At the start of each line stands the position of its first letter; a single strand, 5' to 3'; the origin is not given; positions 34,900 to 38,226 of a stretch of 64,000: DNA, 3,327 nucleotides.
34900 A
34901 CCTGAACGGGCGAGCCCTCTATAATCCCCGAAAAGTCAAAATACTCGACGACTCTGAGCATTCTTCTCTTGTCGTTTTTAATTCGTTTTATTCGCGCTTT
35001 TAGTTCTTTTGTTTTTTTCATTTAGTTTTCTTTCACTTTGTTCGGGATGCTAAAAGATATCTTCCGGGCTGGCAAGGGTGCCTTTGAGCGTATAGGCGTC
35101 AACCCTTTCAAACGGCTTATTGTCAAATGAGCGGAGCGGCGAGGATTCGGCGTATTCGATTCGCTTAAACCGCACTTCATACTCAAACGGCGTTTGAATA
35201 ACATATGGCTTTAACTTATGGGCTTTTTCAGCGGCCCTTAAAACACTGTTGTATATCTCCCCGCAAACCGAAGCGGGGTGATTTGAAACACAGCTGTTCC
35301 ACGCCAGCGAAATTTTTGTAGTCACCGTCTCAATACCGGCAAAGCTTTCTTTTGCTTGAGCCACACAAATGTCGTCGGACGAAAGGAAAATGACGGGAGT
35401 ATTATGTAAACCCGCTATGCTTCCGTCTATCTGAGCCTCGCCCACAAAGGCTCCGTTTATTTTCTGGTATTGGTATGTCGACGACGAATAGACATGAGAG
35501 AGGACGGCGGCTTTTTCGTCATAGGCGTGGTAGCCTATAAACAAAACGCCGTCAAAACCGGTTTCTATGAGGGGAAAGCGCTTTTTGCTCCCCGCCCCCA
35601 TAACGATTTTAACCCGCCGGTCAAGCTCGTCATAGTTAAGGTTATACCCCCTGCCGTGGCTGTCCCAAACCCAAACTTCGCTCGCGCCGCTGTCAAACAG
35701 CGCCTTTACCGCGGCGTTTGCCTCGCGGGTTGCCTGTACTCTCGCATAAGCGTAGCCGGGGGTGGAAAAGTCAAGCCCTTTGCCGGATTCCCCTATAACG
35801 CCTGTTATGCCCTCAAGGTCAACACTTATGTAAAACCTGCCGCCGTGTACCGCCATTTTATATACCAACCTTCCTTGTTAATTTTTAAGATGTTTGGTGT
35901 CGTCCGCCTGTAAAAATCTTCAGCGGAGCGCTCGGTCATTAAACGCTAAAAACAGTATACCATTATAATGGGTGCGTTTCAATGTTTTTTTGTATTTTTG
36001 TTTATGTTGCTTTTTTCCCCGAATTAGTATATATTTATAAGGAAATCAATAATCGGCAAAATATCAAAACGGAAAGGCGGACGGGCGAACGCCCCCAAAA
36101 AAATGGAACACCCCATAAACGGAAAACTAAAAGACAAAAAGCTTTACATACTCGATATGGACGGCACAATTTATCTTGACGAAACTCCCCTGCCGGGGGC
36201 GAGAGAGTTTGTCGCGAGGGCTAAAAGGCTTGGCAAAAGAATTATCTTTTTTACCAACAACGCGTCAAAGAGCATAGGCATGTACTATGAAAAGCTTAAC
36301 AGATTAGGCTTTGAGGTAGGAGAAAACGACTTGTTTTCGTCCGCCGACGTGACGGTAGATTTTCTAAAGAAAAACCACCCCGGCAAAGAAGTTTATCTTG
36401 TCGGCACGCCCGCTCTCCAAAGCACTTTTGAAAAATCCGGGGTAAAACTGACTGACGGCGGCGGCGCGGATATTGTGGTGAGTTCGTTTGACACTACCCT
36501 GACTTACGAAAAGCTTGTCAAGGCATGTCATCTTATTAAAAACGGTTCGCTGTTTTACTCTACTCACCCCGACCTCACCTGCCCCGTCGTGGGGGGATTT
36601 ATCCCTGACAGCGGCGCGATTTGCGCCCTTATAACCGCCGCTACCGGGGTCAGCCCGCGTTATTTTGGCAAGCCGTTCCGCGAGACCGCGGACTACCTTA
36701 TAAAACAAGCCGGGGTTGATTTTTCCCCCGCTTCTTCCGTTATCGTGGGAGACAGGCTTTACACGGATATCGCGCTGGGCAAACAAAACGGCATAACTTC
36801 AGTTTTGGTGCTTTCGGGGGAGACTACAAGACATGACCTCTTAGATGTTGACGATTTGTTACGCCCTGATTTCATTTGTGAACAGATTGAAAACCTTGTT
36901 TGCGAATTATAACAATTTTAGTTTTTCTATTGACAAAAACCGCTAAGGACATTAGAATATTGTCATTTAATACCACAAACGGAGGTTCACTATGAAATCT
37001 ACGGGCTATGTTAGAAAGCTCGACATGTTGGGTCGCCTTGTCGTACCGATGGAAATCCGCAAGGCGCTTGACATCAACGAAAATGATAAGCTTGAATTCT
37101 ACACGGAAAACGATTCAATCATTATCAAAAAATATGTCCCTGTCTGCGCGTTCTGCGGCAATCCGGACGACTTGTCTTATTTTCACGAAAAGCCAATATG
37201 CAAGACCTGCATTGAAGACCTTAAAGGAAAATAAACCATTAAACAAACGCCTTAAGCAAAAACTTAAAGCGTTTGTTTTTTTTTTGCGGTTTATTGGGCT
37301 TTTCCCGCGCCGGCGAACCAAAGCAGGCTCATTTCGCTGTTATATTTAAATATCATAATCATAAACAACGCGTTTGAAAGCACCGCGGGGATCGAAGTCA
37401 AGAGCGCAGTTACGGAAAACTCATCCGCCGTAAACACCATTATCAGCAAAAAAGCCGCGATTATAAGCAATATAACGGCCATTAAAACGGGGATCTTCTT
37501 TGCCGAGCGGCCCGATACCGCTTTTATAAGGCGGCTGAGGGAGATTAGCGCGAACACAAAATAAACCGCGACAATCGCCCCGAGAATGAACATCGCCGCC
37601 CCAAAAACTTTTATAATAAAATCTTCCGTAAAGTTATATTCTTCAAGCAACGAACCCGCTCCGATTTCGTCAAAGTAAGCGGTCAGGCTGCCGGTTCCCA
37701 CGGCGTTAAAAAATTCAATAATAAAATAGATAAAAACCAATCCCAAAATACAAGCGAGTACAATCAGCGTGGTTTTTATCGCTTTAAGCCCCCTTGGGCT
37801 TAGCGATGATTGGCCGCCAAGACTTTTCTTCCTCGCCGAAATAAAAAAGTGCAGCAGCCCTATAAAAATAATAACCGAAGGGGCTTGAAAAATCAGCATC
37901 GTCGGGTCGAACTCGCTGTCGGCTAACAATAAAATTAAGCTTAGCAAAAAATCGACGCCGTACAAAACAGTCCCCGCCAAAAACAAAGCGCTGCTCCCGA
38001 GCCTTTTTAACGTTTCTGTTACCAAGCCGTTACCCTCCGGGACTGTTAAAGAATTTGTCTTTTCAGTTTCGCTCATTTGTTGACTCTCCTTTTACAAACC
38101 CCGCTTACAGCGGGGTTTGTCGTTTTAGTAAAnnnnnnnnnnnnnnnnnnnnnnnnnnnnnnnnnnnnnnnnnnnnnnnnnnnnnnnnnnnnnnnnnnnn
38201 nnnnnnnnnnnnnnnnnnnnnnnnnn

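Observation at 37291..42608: Candidate permease-less glycan-capture cassette 1: SBP-like lipoprotein, branched terminator, DUF4855/discoidin lipoprotein, hairpin, 6-TM protein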

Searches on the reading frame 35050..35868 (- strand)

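Call 5: search_protein_families(library=pfam, proteins=[window:35050-35868:-], max_evalue=0.01)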
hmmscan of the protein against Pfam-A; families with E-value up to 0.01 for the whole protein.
window:35050-35868:- (272 aa): 1 family
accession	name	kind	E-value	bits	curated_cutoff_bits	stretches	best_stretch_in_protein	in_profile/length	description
PF04951.18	Peptidase_M55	-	1.7e-60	205.1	25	1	11-265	2-252/264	D-aminopeptidase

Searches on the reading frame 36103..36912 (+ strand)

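Call 8: search_protein_families(library=pfam, proteins=[window:36103-36912:+], max_evalue=0.01)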
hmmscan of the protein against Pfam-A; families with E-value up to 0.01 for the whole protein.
window:36103-36912:+ (269 aa): 4 families
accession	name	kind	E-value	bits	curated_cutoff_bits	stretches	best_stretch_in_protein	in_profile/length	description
PF13344.12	Hydrolase_6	-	1.5e-26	92.8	27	1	16-115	2-101/101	Haloacid dehalogenase-like hydrolase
PF13242.12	Hydrolase_like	-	6.2e-16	58.5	22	1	188-264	2-74/75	HAD-hyrolase-like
PF00702.32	Hydrolase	-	4.1e-08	34.3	26.4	1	13-230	2-191/191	haloacid dehalogenase-like hydrolase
PF09419.16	PGP_phosphatase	-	5.5e-05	23.2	20.4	1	193-238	121-165/168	Mitochondrial PGP phosphatase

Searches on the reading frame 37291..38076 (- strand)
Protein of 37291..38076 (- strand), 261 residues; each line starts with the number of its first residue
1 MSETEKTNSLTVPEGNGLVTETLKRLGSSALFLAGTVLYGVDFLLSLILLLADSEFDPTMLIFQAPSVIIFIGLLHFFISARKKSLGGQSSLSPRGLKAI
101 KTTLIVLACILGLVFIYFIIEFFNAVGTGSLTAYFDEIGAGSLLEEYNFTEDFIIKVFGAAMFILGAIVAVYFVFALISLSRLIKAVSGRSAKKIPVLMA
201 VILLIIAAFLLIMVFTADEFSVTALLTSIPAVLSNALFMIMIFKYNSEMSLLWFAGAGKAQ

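Call 5: search_protein_families(library=pfam, proteins=[window:37291-38076:-], max_evalue=0.01)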
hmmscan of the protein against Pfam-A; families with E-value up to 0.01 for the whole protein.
window:37291-38076:- (261 aa): 0 families

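Call 23: search_protein_families(library=ncbifam, proteins=[window:37291-38076:-], max_evalue=0.01)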
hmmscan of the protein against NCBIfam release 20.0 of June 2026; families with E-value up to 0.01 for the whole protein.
window:37291-38076:- (261 aa): 0 families
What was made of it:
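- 37291..38076 (-): Gene C: 261-aa protein with six predicted TM segments, lineage-specific and of unknown function. No Pfam or NCBIfam hit (calls 5, 23).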

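Call 75: search_protein_representatives(protein=window:37291-38076:-)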
Query: 261 residues. Proteins with E-value up to 0.001 (for the whole library): 6; up to 1e-10: 5; up to 1e-30: 1. The best 6 are listed.
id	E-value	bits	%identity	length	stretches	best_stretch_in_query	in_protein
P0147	5.4e-153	523.9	100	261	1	1-261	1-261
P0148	4.3e-26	108.6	32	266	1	6-258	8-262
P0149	1.4e-18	84.0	29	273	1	15-258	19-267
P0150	7.5e-17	78.4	30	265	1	8-254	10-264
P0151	9.0e-14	68.3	28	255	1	15-255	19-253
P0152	1.6e-06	44.5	26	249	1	15-254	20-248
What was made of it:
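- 37291..38076 (-): 6 clusters in 1.84e9 representatives (call 75).
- Tried and rejected: Rejected: only 6 clusters in 1.84e9 representatives (call 75).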
